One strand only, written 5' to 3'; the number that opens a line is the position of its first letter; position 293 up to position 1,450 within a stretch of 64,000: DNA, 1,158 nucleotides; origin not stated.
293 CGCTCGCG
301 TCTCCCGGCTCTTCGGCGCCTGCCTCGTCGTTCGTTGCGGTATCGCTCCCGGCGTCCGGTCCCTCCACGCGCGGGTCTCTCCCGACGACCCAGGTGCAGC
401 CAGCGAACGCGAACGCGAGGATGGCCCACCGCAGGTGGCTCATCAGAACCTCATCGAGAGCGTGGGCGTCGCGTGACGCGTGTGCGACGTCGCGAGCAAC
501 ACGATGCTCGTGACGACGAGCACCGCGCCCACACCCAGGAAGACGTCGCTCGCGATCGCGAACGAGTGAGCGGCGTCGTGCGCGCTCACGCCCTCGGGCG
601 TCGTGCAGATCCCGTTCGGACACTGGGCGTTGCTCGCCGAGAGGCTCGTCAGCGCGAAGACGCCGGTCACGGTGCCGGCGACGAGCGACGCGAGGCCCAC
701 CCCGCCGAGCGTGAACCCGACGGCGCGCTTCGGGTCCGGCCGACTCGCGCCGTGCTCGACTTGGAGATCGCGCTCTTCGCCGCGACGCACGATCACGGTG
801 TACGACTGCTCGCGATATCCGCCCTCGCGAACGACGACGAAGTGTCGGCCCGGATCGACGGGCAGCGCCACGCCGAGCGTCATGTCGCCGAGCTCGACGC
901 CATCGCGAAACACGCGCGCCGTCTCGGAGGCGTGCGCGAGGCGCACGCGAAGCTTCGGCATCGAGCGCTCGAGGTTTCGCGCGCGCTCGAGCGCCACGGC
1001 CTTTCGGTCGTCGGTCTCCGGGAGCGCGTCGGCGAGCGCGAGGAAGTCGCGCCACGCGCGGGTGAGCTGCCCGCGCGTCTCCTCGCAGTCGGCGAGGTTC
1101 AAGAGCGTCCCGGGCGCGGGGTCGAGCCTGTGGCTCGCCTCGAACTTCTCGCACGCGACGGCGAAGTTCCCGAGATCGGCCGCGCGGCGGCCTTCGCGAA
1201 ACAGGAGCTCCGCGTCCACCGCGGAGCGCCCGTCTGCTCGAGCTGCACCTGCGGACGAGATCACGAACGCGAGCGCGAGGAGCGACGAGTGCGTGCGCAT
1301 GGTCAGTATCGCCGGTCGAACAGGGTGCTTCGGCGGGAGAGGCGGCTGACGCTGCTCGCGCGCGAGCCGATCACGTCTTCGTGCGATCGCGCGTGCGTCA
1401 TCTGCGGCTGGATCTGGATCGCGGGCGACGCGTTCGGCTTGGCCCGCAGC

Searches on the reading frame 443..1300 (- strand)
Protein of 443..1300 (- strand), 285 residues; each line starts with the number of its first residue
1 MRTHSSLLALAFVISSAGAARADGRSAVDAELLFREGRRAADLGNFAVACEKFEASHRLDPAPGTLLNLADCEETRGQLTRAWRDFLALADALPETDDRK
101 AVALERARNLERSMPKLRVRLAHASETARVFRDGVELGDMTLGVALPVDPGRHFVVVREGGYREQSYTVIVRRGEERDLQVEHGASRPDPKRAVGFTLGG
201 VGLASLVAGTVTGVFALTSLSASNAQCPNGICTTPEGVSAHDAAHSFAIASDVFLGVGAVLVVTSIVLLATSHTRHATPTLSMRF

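Call 11: search_protein_families(library=pfam, proteins=[window:443-1300:-], max_evalue=0.001)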
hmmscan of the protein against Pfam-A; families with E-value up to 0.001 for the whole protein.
window:443-1300:- (285 aa): 1 family
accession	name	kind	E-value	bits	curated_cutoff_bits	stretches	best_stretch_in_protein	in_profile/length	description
PF07719.23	TPR_2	-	0.00053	20.3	27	0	30-61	1-32/34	Tetratricopeptide repeat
